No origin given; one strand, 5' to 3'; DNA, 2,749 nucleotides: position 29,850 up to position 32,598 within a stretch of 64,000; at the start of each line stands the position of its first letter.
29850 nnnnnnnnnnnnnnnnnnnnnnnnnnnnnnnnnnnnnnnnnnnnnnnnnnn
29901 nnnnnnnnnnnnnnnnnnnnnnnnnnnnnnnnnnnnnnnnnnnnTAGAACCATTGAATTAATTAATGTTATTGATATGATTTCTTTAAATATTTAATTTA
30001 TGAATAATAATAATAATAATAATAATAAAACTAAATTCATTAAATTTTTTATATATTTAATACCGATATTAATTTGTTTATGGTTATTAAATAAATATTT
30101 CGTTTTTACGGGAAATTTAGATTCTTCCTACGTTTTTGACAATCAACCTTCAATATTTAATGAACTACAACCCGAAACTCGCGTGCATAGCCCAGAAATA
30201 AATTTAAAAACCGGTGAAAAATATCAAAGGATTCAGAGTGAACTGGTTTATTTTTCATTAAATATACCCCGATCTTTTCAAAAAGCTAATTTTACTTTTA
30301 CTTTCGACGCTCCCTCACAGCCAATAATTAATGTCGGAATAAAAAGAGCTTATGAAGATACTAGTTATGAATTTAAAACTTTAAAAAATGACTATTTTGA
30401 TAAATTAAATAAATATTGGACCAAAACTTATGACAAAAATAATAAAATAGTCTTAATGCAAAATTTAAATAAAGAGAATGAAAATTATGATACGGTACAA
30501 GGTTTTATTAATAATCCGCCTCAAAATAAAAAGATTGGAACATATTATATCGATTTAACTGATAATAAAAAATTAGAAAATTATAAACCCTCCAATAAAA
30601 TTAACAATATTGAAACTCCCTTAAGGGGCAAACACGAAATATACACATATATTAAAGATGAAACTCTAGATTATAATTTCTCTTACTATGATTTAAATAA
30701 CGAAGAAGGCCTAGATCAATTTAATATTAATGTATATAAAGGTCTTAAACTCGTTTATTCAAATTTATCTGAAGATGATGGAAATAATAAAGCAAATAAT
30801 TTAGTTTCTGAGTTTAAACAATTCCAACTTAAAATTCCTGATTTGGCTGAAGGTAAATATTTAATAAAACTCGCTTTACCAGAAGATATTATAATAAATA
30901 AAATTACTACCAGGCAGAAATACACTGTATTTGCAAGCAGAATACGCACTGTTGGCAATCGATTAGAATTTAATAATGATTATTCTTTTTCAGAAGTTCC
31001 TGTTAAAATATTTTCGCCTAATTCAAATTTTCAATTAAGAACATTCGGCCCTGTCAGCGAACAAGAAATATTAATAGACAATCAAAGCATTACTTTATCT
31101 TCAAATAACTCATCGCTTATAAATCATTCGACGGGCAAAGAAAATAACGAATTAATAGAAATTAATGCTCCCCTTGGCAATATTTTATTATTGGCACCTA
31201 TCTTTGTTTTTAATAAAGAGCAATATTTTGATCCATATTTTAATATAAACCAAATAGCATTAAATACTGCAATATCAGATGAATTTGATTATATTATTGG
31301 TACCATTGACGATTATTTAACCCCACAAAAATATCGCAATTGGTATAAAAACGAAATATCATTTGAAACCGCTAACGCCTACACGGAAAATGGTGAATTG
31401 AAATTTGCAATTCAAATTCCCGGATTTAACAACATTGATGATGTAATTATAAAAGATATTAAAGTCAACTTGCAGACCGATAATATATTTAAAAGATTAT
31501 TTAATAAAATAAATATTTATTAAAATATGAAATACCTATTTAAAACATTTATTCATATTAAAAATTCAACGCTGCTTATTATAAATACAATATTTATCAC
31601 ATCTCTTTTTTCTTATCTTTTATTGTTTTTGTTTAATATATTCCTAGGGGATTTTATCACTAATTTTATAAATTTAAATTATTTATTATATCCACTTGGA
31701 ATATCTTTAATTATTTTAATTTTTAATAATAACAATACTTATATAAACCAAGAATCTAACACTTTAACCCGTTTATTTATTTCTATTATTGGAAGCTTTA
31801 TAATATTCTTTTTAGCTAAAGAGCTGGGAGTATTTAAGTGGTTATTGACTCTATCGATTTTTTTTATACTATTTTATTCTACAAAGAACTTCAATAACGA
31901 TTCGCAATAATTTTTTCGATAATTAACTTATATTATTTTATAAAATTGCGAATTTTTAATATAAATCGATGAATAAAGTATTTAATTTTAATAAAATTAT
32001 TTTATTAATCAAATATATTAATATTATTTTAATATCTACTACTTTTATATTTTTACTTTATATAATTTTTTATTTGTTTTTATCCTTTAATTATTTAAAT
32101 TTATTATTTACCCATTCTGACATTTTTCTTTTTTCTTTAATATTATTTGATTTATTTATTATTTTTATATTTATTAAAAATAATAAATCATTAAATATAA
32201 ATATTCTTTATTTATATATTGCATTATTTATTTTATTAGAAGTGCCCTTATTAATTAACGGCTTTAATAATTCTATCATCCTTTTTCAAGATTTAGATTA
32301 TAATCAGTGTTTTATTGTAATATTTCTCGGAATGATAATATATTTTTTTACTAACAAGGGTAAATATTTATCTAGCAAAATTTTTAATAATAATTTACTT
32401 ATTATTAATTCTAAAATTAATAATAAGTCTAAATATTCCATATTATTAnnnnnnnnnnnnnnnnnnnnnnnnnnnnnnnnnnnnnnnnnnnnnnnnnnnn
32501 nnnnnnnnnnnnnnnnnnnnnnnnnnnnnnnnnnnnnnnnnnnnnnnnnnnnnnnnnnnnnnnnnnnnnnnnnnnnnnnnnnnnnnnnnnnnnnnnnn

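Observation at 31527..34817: Gtr-like three-component extracytoplasmic glycosylation module (GtrA-like, GT-C, GtrB-like)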

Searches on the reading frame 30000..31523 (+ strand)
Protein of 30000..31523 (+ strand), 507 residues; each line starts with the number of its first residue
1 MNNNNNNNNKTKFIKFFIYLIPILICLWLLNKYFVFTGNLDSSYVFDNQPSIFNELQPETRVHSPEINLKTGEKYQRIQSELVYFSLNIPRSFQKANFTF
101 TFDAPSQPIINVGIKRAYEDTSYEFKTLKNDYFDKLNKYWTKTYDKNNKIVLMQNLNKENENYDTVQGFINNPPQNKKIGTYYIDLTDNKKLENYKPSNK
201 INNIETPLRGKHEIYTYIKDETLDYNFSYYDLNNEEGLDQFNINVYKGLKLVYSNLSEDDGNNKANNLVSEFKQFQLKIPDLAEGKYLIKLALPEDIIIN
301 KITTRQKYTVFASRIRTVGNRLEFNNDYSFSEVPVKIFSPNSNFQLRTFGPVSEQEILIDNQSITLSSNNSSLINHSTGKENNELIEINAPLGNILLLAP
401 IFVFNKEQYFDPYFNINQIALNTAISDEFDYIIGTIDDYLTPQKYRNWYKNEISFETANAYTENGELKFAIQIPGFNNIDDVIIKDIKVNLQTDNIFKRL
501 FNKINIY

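Call 4: search_protein_families(library=pfam, proteins=[window:30000-31523:+], max_evalue=0.01)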
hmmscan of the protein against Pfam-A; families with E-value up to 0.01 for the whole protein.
window:30000-31523:+ (507 aa): 0 families

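Call 11: search_protein_families(library=pfam, proteins=[window:30000-31523:+], max_evalue=10)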
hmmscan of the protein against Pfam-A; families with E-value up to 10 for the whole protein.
window:30000-31523:+ (507 aa): 1 family
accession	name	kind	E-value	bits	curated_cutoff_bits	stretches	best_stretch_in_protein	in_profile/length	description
PF18664.7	CdiA_C_tRNase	-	0.05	14.3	26.5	1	120-183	42-101/116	CdiA C-terminal tRNase domain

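Call 12: search_protein_families(library=ncbifam, proteins=[window:30000-31523:+], max_evalue=0.1)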
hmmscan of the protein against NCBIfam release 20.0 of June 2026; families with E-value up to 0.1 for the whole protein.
window:30000-31523:+ (507 aa): 0 families

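Call 44: find_homologous_proteins(query=window:30000-31523:+, max_evalue=0.001)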
Query window:30000-31523:+ (507 aa): 6 proteins with E <= 0.001 among 8000 candidates.
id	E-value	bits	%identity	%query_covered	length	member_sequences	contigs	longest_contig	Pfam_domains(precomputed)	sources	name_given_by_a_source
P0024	0.0e+0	1116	100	100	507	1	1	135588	-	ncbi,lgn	-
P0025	5.0e-112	393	40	98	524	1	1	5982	-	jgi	jgi:hypothetical protein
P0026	2.8e-56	209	31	95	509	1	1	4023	-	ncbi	-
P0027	9.5e-49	185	29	95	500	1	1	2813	-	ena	-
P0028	9.7e-45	171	27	94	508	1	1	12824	-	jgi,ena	-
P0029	3.1e-28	117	26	87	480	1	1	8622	-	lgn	-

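Call 54: predict_structure(alignment_id=A2)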
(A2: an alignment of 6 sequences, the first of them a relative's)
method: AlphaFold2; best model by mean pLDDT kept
length: 507 residues; sequences in the alignment: 6
mean_pLDDT: 62.6   pTM: 0.51
mean pLDDT of the five models: 62.6, 62.3, 60.5, 58.8, 53.6
residues with pLDDT >= 90: 4; 70-90: 204; 50-70: 160; < 50: 139
segments of 3 or more residues with pLDDT < 50: 1-7, 47-54, 182-200, 310-321, 323-325, 327-356, 366-385, 389-391, 398-426, 436-438
pLDDT, mean of each block of 10 residues (from residue 1): 47 71 71 59 53 54 66 75 78 83 78 76 70 67 72 72 78 69 37 34 62 65 84 70 79 78 65 86 75 75 70 40 46 39 36 45 49 41 46 48 30 30 49 57 80 82 82 66 82 67 55
secondary structure, 60 per line:
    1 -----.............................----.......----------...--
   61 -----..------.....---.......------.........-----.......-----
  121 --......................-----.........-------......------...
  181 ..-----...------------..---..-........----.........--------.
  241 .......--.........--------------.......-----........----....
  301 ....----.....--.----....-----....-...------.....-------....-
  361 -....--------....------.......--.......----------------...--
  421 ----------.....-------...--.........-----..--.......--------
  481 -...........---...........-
elements in order: H6-34 E39-45 E56-58 E74-78 E82-88 E95-103 E109-115 E123-130 H131-139 E140-144 E150-155 H166-171 E178-182 E211-218 E223-231 E240-247 E250-258 E273-279 E285-292 E297-304 E309-313 E321-324 E330-333 E335-337 E344-348 E356-359 E362-365 E374-377 E384-390 E393-399 E431-435 E443-445 E448-456 E466-472 E482-492 H496-506

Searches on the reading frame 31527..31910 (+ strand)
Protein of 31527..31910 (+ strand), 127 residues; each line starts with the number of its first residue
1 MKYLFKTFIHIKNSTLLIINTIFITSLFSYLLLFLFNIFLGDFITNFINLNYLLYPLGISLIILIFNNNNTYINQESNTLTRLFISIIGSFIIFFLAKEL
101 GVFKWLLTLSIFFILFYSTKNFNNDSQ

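Call 4: search_protein_families(library=pfam, proteins=[window:31527-31910:+], max_evalue=0.01)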
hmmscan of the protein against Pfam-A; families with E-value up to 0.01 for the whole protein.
window:31527-31910:+ (127 aa): 0 families

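Call 11: search_protein_families(library=pfam, proteins=[window:31527-31910:+], max_evalue=10)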
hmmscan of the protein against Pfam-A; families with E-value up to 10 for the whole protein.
window:31527-31910:+ (127 aa): 3 families
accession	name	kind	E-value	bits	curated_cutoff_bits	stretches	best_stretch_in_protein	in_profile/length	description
PF04172.21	LrgB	-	0.056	13.2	25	1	3-101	5-103/214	LrgB-like family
PF03208.24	PRA1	-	0.97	9.4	30.1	1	30-116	42-128/143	PRA1 family protein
PF04123.18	DUF373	-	6.2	6.6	28.3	1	13-93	251-333/335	Domain of unknown function (DUF373)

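Call 12: search_protein_families(library=ncbifam, proteins=[window:31527-31910:+], max_evalue=0.1)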
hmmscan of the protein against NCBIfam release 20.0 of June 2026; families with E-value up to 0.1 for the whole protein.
window:31527-31910:+ (127 aa): 0 families

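Call 20: find_homologous_proteins(query=window:31527-31910:+, max_evalue=0.01)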
Query window:31527-31910:+ (127 aa): 1 proteins with E <= 0.01 among 326 candidates.
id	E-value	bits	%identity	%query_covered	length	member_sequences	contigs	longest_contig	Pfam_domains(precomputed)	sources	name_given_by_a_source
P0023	5.5e-67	241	100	100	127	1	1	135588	-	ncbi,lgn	-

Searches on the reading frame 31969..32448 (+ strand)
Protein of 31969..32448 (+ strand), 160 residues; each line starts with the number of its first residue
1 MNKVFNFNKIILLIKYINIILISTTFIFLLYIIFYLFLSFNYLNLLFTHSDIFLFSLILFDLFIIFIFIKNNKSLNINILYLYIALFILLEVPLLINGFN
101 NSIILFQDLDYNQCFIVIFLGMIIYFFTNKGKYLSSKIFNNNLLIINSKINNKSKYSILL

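Call 82: search_protein_families(library=pfam, proteins=[window:31969-32448:+], max_evalue=1)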
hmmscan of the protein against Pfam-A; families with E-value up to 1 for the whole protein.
window:31969-32448:+ (160 aa): 1 family
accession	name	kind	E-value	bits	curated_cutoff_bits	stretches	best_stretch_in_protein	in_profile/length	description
PF00689.26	Cation_ATPase_C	-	0.78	9.9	27.3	1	16-128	51-169/175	Cation transporting ATPase, C-terminus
